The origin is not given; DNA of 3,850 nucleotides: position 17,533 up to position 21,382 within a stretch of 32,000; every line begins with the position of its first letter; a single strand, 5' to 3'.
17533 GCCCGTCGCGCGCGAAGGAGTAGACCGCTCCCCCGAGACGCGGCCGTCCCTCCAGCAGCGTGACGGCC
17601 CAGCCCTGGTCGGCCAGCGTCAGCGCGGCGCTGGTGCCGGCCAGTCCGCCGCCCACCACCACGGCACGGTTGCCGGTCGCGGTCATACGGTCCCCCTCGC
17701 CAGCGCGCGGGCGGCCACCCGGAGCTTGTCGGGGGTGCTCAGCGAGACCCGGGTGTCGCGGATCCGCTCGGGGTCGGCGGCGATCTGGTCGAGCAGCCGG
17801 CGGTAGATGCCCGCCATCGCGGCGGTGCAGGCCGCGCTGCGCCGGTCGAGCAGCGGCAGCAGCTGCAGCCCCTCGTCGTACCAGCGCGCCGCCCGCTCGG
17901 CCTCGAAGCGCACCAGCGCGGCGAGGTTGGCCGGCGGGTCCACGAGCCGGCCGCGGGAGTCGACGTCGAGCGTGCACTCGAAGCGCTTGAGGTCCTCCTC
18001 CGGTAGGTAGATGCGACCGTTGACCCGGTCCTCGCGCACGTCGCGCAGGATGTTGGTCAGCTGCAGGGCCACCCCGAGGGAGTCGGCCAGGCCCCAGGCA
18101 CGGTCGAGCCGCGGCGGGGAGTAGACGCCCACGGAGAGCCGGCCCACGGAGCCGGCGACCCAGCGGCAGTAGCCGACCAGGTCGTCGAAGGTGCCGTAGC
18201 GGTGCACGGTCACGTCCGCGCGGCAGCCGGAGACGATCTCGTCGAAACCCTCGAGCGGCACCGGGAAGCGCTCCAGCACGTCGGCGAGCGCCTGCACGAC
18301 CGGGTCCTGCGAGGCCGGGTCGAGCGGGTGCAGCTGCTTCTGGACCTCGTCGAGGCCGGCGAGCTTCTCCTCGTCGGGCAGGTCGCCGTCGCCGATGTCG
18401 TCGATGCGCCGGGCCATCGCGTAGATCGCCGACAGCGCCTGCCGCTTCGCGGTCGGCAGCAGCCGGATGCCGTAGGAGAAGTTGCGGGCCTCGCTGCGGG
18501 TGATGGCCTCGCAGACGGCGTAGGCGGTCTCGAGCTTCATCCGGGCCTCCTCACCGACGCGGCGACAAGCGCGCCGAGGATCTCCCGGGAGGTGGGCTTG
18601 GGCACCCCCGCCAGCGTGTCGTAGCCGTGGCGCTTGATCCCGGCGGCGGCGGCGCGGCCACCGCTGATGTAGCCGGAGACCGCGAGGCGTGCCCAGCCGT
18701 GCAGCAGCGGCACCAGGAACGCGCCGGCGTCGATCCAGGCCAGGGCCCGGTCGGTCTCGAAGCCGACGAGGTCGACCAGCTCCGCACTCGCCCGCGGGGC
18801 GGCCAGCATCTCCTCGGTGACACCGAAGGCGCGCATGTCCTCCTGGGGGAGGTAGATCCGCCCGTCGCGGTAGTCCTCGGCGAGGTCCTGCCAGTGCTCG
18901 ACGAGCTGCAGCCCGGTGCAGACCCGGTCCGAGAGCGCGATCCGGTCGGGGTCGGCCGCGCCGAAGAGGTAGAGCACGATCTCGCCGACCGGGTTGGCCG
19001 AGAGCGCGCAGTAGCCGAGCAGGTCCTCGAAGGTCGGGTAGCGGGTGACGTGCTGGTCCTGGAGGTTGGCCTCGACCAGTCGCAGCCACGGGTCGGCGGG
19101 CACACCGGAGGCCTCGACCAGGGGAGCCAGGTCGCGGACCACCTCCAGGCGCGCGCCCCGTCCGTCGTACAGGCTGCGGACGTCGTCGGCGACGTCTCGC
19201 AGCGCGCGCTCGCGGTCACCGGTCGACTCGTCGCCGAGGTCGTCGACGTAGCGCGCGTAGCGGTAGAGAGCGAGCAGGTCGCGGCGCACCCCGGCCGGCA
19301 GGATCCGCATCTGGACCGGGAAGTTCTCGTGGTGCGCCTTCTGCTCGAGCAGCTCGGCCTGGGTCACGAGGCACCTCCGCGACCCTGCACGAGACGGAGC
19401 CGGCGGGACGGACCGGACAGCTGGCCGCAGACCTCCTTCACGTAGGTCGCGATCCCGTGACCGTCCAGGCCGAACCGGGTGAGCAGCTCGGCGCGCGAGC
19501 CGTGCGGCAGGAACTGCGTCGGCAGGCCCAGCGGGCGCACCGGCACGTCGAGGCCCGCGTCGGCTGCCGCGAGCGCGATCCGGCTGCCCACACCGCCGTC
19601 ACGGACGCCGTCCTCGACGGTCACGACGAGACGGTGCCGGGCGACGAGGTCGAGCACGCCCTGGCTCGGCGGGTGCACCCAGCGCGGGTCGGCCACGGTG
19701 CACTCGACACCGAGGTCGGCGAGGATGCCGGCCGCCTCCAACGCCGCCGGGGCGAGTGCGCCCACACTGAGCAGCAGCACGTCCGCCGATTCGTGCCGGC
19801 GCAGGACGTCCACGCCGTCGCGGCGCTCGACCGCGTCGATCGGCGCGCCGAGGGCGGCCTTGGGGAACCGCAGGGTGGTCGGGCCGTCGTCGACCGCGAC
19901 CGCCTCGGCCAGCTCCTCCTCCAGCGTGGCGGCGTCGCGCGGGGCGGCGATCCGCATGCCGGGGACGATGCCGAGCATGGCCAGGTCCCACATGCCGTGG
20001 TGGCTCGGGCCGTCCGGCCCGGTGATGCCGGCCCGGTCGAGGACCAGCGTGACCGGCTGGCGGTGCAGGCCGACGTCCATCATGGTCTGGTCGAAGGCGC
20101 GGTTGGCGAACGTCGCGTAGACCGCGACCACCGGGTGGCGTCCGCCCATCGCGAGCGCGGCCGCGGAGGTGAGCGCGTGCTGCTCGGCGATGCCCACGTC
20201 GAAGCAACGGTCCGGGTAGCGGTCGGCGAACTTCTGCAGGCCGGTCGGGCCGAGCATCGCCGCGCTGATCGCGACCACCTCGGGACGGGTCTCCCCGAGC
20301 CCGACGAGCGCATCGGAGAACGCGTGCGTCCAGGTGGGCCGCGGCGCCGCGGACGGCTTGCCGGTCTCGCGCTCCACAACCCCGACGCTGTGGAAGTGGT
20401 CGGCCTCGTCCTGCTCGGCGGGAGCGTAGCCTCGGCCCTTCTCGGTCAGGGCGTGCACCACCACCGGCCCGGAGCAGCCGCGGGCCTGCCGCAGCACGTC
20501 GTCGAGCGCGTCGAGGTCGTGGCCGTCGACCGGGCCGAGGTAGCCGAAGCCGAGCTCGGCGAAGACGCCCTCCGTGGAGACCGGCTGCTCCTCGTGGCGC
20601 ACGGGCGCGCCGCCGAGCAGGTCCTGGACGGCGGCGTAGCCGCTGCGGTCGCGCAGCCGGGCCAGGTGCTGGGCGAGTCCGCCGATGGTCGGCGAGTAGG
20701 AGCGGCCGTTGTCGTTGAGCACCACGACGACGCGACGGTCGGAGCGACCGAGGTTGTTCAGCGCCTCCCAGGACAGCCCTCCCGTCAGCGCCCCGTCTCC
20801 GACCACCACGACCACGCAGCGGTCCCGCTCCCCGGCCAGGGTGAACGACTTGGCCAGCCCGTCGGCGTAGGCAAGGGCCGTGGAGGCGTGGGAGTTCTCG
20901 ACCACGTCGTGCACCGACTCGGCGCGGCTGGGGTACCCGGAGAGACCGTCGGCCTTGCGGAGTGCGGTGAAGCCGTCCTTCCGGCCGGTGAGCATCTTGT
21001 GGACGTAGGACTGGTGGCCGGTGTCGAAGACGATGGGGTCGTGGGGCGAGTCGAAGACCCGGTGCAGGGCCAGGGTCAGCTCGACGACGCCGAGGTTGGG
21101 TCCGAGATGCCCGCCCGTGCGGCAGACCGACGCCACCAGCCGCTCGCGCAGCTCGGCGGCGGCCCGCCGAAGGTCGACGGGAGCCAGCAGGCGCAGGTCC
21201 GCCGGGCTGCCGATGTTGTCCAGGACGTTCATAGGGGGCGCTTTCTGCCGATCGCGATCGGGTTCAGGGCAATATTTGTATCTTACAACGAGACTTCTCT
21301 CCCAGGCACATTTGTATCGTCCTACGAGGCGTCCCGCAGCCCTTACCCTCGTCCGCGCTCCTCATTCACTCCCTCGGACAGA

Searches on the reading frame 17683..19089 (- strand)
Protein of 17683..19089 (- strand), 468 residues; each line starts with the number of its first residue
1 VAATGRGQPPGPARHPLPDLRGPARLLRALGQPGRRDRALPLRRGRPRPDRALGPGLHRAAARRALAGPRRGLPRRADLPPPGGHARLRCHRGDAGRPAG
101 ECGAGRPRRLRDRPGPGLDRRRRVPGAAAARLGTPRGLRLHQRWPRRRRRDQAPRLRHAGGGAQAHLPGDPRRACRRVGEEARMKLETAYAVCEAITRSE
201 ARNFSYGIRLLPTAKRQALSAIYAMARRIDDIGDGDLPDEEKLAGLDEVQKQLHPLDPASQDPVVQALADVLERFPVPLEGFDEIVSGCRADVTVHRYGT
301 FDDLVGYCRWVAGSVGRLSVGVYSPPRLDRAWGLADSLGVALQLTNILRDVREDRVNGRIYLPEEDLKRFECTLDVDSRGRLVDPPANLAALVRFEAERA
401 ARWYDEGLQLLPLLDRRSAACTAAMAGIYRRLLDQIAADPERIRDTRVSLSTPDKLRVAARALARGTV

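Call 9: search_protein_families(library=pfam, proteins=[window:17683-19089:-], max_evalue=0.001)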
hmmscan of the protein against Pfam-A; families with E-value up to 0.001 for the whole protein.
window:17683-19089:- (468 aa): 1 family
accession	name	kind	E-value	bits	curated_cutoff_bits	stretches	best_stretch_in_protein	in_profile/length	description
PF00494.24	SQS_PSY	-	9e-68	229.3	26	1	198-452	2-261/263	Squalene/phytoene synthase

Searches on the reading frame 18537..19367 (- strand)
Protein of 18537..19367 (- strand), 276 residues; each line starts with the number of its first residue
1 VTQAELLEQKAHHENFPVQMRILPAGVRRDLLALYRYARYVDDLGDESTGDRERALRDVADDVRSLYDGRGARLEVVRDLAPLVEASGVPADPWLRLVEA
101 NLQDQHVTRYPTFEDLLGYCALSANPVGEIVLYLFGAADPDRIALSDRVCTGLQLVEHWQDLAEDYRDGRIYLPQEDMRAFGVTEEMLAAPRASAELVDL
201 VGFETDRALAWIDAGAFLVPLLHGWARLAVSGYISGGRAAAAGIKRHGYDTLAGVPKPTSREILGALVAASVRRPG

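Call 10: search_protein_families(library=pfam, proteins=[window:18537-19367:-], max_evalue=0.001)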
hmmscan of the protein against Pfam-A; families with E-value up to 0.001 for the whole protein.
window:18537-19367:- (276 aa): 1 family
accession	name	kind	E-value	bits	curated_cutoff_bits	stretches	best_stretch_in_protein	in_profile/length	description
PF00494.24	SQS_PSY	-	3.9e-57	194.4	26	1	10-257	2-258/263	Squalene/phytoene synthase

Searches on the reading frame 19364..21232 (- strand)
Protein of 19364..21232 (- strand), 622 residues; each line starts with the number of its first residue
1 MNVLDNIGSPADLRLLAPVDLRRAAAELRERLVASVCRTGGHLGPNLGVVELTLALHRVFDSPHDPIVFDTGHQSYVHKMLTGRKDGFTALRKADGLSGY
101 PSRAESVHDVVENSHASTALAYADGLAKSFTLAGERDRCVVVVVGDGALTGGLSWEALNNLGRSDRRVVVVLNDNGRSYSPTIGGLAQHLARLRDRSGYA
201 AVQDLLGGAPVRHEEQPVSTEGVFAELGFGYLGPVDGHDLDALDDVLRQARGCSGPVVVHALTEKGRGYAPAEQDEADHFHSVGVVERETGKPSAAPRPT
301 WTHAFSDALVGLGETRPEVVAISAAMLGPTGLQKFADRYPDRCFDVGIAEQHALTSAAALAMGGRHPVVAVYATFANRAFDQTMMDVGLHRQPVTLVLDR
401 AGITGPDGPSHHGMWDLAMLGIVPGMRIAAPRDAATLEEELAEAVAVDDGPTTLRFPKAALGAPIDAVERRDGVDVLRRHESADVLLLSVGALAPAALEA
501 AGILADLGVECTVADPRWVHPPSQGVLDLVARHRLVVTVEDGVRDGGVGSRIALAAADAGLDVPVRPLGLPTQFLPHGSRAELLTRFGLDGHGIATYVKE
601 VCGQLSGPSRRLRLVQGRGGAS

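Call 10: search_protein_families(library=pfam, proteins=[window:19364-21232:-], max_evalue=0.001)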
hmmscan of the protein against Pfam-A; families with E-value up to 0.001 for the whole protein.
window:19364-21232:- (622 aa): 4 families
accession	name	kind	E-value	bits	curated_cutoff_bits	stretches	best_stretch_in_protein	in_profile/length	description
PF13292.11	DXP_synthase_N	-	1.6e-94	316.7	21.2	1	4-263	1-274/274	1-deoxy-D-xylulose-5-phosphate synthase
PF02779.29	Transket_pyr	-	5.6e-46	156.8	27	1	299-461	3-172/174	Transketolase, pyrimidine binding domain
PF02780.25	Transketolase_C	-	4e-24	85.3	25.9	1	477-594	4-124/124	Transketolase, C-terminal domain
PF02775.26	TPP_enzyme_C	-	0.00021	21.5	21.9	0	119-260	29-150/151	Thiamine pyrophosphate enzyme, C-terminal TPP binding domain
